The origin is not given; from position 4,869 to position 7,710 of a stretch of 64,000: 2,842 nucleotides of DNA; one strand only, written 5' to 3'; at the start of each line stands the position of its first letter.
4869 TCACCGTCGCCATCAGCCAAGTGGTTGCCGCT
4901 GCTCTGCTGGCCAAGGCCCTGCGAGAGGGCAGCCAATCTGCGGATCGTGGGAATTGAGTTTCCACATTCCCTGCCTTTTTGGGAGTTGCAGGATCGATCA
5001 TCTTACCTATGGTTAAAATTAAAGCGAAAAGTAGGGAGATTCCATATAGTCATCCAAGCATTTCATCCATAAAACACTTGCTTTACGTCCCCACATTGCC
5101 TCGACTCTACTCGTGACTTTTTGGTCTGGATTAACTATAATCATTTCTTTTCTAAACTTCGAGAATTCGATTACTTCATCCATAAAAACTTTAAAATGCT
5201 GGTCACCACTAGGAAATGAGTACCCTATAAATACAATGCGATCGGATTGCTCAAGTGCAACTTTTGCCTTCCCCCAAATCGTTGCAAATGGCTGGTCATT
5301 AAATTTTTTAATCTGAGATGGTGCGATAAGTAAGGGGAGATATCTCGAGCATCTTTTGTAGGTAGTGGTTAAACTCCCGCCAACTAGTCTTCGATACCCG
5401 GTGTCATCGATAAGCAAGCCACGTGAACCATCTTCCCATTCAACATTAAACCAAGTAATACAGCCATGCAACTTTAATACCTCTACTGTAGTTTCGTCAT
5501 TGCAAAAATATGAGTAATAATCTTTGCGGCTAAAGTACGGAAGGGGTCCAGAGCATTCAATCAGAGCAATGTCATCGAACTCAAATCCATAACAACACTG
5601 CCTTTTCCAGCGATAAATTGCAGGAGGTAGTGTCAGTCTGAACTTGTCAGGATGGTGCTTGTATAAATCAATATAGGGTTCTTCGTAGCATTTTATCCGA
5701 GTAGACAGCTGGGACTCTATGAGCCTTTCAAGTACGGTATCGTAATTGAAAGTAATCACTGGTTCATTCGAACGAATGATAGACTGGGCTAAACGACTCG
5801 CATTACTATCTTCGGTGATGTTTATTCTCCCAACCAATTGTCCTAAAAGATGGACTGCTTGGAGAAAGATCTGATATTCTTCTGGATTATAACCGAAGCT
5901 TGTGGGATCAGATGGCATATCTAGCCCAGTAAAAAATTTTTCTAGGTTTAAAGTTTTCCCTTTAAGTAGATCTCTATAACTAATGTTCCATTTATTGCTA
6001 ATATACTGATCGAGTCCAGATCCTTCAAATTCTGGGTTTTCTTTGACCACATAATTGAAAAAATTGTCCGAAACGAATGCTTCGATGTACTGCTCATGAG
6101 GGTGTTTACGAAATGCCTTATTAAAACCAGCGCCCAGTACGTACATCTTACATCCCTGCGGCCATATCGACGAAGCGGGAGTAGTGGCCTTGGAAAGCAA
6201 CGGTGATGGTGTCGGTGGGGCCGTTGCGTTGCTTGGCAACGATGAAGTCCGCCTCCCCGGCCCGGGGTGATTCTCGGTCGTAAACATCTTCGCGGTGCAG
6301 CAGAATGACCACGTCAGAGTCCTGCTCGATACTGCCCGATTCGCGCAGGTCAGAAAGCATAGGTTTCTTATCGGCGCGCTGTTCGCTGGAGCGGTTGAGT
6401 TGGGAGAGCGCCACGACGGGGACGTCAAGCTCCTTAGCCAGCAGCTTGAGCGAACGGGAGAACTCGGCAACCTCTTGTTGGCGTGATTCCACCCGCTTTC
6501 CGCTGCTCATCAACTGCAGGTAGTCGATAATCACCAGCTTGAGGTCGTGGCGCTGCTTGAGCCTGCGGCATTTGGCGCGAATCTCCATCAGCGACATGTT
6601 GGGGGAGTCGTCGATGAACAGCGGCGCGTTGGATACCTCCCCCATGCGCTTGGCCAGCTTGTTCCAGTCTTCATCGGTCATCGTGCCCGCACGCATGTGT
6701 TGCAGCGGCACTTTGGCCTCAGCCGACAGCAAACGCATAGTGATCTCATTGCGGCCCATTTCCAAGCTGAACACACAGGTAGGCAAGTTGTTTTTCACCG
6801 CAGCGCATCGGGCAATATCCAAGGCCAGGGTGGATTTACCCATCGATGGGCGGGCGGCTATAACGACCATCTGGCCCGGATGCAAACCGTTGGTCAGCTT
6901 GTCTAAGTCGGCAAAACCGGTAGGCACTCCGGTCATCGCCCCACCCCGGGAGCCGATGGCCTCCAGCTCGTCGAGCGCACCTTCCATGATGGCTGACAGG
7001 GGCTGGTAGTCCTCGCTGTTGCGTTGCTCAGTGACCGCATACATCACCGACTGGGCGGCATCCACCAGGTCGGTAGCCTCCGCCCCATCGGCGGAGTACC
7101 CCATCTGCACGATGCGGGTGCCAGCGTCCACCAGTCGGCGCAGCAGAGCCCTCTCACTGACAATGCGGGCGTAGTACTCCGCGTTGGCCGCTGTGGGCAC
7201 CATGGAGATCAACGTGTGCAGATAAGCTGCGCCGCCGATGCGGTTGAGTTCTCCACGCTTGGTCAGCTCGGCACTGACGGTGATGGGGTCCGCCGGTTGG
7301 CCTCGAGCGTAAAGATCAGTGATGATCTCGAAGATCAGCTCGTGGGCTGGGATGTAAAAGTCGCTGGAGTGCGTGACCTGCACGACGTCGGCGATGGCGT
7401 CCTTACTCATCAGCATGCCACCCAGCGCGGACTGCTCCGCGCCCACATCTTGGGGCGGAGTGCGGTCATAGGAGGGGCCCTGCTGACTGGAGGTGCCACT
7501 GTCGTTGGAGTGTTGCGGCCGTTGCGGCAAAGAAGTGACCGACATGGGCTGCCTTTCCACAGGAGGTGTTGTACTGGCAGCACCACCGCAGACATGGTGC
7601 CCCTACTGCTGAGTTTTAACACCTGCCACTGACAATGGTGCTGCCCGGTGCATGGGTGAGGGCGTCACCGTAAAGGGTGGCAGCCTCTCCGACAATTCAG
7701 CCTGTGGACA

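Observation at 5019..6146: Stand-alone SIR2_2 (ThsA/DSR-type) sirtuin-like protein: candidate single-gene NAD+-depleting defense effector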

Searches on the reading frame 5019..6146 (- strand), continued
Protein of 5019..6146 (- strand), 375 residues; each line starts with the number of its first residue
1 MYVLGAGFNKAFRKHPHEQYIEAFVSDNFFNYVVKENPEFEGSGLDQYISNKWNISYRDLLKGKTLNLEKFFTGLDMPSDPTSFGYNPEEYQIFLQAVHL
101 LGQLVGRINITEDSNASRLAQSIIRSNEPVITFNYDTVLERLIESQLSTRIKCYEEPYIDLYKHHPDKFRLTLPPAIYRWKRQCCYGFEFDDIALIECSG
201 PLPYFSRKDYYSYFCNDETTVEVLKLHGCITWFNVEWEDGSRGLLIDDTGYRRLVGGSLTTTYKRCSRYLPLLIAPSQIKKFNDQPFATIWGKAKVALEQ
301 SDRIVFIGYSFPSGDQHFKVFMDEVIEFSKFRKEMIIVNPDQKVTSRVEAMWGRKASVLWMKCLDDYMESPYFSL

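Call 85: search_protein_families(library=pfam, proteins=[L112:8308-9105:-, L109:2186-2950:+, L113:388-1140:-, L109:4643-4954:+, L107:438-1106:-, L106:3105-3536:-, L110:2086-2631:-, L122:2509-3015:-, L005:11509-12489:-, L100:5193-5840:+], max_evalue=0.001)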
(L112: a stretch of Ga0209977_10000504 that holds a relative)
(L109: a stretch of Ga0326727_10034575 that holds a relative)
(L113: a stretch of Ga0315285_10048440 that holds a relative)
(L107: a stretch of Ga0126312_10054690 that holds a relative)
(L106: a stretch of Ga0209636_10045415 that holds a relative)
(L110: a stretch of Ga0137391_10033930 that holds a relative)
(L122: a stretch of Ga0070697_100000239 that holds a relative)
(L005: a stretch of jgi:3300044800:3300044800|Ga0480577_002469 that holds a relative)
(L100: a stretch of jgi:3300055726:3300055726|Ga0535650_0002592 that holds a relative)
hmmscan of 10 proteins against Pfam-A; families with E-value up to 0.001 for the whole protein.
L112:8308-9105:- (266 aa): 6 families
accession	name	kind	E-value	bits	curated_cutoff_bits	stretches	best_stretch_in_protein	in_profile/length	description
PF12799.13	LRR_4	-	2.3e-38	129.8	27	6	47-88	1-43/44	Leucine Rich repeats (2 copies)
PF13855.12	LRR_8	-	8.4e-16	57.9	27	2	27-81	6-61/61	Leucine rich repeat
PF14580.12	LRR_9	-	2.7e-10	40.5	30.5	2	22-119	19-116/175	Leucine-rich repeat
PF23952.1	LRR_EndoS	-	6.2e-10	39.8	27.9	1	117-208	27-113/116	Endo-beta-N-acetylglucosaminidase EndoS LRR domain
PF23598.1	LRR_14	-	2.5e-08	33.5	40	2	27-142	27-146/353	Leucine-rich repeat region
PF00560.39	LRR_1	-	1.4e-07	30.6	20.6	0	92-105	1-14/23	Leucine Rich Repeat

L109:2186-2950:+ (255 aa): 1 family
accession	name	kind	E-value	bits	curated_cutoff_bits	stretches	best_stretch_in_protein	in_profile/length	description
PF10342.15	Kre9_KNH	-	1.8e-05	25.8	24.6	1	157-224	2-67/94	Kre9/KNH-like N-terminal Ig-like domain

L113:388-1140:- (251 aa): 7 families
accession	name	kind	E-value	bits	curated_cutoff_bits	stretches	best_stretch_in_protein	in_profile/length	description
PF01381.28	HTH_3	-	3.6e-18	65.8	23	2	16-61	3-48/55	Helix-turn-helix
PF13560.12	HTH_31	-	2.5e-15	57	27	2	16-64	8-57/64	Helix-turn-helix domain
PF12844.13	HTH_19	-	4.3e-11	43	30.2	1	76-126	1-50/64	Helix-turn-helix domain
PF13413.12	HTH_25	-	1.1e-08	35.2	24.6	1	79-114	2-37/62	Helix-turn-helix domain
PF13443.12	HTH_26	-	7.7e-06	26.5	22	0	18-66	6-55/63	Cro/C1-type HTH DNA-binding domain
PF13744.12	HTH_37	-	2.8e-05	24.3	27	1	11-46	20-55/80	Helix-turn-helix domain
PF13412.12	HTH_24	-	0.00098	19.1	21.9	0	85-101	15-31/48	Winged helix-turn-helix DNA-binding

L109:4643-4954:+ (104 aa): 3 families
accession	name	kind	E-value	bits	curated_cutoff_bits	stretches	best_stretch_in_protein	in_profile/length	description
PF01381.28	HTH_3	-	7.5e-10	39.1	23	1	15-68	1-54/55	Helix-turn-helix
PF13560.12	HTH_31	-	2.3e-05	25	27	1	15-66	6-58/64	Helix-turn-helix domain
PF13443.12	HTH_26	-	8.2e-05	23.2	22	1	15-72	2-60/63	Cro/C1-type HTH DNA-binding domain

L107:438-1106:- (223 aa): 9 families
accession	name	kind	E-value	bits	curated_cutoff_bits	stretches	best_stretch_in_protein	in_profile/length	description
PF12840.13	HTH_20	-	3.2e-05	24.3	27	1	34-62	22-50/51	Helix-turn-helix domain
PF08279.18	HTH_11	-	8.7e-05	22.8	25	1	33-70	18-53/55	HTH domain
PF03551.20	PadR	-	0.00011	22.6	27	1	40-85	27-72/75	Transcriptional regulator PadR-like family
PF13412.12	HTH_24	-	0.00012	22.1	21.9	1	34-60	21-47/48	Winged helix-turn-helix DNA-binding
PF13601.12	HTH_34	-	0.00016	22.2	27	1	20-88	4-71/80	Winged helix DNA-binding domain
PF12802.13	MarR_2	-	0.00046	20.7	27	0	34-64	24-54/61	MarR family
PF23336.1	HTH_TbsP_C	-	0.0005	20.6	27.1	0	35-80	59-105/121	Transcriptional regulator TbsP-like, C-terminal HTH domain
PF01978.25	TrmB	-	0.00052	20.3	25.6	0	33-72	25-59/68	Sugar-specific transcriptional regulator TrmB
PF04703.18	FaeA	-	0.00078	20.1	20.7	0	20-69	4-54/62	FaeA-like protein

L106:3105-3536:- (144 aa): 0 families

L110:2086-2631:- (182 aa): 0 families

L122:2509-3015:- (169 aa): 0 families

L005:11509-12489:- (327 aa): 0 families

L100:5193-5840:+ (216 aa): 0 families

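Call 87: search_dna_similar(query=window:5022-6146:-, collection=phages, mode=protein, max_evalue=0.001, max_rows=15)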
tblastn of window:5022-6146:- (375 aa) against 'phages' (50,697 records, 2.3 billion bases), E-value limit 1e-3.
No match.

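Call 88: search_dna_similar(query=window:5022-6146:-, collection=plasmids, mode=protein, max_evalue=0.001, max_rows=15)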
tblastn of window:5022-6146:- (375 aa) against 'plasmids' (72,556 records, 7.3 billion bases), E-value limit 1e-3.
No match.

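Call 89: search_dna_similar(query=P0170, collection=phages, mode=protein, max_evalue=0.001, max_rows=15)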
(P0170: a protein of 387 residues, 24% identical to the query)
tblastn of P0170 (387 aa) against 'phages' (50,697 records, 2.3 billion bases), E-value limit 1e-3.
No match.

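Call 90: search_dna_similar(query=P0170, collection=plasmids, mode=protein, max_evalue=0.001, max_rows=15)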
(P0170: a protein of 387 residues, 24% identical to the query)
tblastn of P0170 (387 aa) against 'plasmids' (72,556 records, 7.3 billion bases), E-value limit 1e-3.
Records with a match: 3; places in all: 3; records where one place covers at least 80% of the query: 0.
Best place of each record, by identity: <60% 3.
By first word of the organism name: Rhizobium 2; Curtobacterium 1.
By predicted mobility (MOB-suite, as given by PLSDB): mobilizable 1; conjugative 1; non-mobilizable 1.
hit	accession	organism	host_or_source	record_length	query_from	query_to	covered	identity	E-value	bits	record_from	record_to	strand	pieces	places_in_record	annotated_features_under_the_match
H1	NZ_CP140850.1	Rhizobium johnstonii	Trifolium pratense,whole organism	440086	54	344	75%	22.0%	9e-5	52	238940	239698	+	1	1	SIR2 family protein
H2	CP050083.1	Rhizobium leguminosarum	Trifolium pratense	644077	142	354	55%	25.1%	1e-5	55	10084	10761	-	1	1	hypothetical protein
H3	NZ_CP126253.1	Curtobacterium sp. MCPF17_021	-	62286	231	385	40%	26.2%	5e-6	56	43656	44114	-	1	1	SIR2 family protein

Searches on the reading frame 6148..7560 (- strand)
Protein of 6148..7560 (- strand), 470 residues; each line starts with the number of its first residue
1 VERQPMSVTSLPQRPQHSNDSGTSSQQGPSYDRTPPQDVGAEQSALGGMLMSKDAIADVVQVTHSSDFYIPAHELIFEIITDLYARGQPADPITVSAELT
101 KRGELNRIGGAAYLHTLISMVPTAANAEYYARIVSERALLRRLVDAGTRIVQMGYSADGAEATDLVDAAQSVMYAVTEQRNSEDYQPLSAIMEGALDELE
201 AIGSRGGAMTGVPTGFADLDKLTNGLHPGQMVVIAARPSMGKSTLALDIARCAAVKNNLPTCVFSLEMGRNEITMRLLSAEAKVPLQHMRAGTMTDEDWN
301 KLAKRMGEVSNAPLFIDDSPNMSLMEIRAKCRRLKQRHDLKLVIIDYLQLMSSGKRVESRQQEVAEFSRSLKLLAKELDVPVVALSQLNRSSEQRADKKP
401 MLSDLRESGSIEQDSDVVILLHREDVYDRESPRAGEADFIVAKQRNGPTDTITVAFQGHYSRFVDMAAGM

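Call 6: search_protein_families(library=pfam, proteins=[window:6148-7560:-], max_evalue=1)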
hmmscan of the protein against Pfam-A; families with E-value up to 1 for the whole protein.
window:6148-7560:- (470 aa): 8 families
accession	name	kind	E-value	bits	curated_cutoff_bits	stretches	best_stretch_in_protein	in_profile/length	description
PF03796.21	DnaB_C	-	1.3e-109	366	27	1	211-464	1-254/255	DnaB-like helicase C terminal domain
PF00772.26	DnaB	-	4.1e-34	117.2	23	1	35-136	2-103/103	DnaB-like helicase N terminal domain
PF13481.12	AAA_25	-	6.6e-19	68.7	27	1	217-390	20-192/195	AAA domain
PF06745.19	ATPase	-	0.0019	18.1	26.6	1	212-371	1-151/231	KaiC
PF05621.17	TniB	-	0.0033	17.3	22.4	1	322-385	102-160/189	Bacterial TniB protein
PF20307.4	divDNAB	-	0.024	13.7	26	1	174-258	26-106/356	Divergent DnaB-like ATPase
PF13479.12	AAA_24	-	0.03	14.6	27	1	230-363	3-88/195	AAA domain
PF20720.3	nSTAND3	-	0.092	12.9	27.2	0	226-254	14-42/155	Novel STAND NTPase 3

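Call 22: find_related_loci(query=window:6148-7560:-, collection=genome_contigs, flank=6000)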
Query window:6148-7560:- (470 aa) in genome_contigs; peptide patterns used: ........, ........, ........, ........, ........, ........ (x = any residue, [..] = any of these).
600 stretches matched a pattern (row limit reached: there are more); 594 encode a relative of the query (tblastn E <= 1e-3); the best 80 are kept; 80 distinct loci.
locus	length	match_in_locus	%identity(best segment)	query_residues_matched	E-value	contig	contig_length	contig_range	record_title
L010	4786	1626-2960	76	25-467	0e+0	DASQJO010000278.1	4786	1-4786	MAG TPA_asm: Kineosporiaceae bacterium isolate SMAG_U11888 k141_71959, whole genome shotgun sequence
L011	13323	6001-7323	76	28-467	0e+0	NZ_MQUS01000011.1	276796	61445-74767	Streptomyces sp. IMTB 2501 IMTB_2501_contig_4, whole genome shotgun sequence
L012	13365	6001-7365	74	16-467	0e+0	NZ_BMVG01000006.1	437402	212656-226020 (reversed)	Streptomyces alanosinicus strain JCM 4714 sequence006, whole genome shotgun sequence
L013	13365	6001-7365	75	16-467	0e+0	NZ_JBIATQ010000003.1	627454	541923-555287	Streptomyces sp. NPDC001843 NPDC001843_130_G4.ctg-0003, whole genome shotgun sequence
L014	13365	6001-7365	74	16-467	0e+0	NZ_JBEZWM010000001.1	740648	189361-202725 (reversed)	Streptomyces sp. NPDC029080 NPDC029080_21_A11.ctg-0001, whole genome shotgun sequence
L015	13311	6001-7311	76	31-467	0e+0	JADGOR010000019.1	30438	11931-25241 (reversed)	MAG: Cellulomonas sp. isolate Chersky.2_14 contig-100_94, whole genome shotgun sequence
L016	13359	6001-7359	75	16-467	0e+0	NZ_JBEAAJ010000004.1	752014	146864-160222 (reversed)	Streptomyces sp. RG80 contig4, whole genome shotgun sequence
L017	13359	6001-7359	74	16-467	0e+0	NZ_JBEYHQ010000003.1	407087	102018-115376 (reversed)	Streptomyces sp. NPDC006975 NPDC006975_15_E12.ctg-0003, whole genome shotgun sequence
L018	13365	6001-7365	74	16-467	0e+0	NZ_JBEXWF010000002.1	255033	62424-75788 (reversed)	Streptomyces sp. NPDC005890 NPDC005890_7_D7.ctg-0002, whole genome shotgun sequence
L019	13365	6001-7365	75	16-467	0e+0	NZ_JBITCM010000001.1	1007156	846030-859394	Streptomyces sp. NPDC051738 NPDC051738_382_A2.ctg-0001, whole genome shotgun sequence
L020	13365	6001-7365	75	16-467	0e+0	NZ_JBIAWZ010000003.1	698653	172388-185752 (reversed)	Streptomyces sp. NPDC001315 NPDC001315_121_C10.ctg-0003, whole genome shotgun sequence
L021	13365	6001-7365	74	16-467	0e+0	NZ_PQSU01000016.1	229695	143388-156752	Streptomyces sp. Ru62 contig00016, whole genome shotgun sequence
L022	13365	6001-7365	74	16-467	0e+0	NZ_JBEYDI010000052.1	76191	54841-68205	Streptomyces sp. NPDC013178 NPDC013178_175_G5.ctg-0052, whole genome shotgun sequence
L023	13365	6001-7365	74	16-467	0e+0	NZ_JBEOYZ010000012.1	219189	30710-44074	Streptomyces sp. NPDC001817 NPDC001817_10_A3.ctg-0012, whole genome shotgun sequence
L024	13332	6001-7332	75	24-467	0e+0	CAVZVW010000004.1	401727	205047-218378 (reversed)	MAG: uncultured Actinomycetota bacterium isolate MFD02134.bin.2.204 genome assembly, contig: contig_32847, whole genome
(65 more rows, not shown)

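Call 49: list_cluster_members(proteins=[P0001, window:6148-7545:-, window:7988-8443:-, P0170, P0163, P0009])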
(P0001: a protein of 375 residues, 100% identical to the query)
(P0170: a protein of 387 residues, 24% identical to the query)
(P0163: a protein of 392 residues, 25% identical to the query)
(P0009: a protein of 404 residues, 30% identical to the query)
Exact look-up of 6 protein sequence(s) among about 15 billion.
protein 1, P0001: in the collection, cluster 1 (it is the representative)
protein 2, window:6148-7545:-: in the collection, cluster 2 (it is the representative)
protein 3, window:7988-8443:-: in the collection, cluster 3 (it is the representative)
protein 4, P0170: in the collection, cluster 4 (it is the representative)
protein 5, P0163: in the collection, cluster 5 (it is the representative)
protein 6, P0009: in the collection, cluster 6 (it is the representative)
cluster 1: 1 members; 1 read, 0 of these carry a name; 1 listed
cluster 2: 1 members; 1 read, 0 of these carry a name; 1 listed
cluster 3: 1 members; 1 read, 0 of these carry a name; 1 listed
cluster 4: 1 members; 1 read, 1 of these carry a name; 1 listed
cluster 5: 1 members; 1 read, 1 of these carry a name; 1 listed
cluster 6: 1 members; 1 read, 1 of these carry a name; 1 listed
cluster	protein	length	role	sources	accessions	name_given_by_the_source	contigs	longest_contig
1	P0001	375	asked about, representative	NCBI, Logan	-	-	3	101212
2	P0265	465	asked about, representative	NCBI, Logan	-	-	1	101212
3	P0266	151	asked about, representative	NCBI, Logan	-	-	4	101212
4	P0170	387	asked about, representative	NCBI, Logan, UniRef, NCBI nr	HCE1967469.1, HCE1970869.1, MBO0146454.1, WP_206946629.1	hypothetical protein [Vibrio sp. Vb2424] | hypothetical protein n=1 Tax=Vibrio sp. Vb2424 TaxID=2816074 RepID=UPI001A905E7A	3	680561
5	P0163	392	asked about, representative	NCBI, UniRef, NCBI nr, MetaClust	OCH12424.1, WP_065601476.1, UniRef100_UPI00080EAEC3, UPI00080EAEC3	hypothetical protein [Aliivibrio sp. 1S128] | hypothetical protein n=1 Tax=Aliivibrio sp. 1S128 TaxID=1840085 RepID=UPI00080EAEC3 | status=active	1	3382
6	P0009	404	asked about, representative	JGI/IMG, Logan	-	hypothetical protein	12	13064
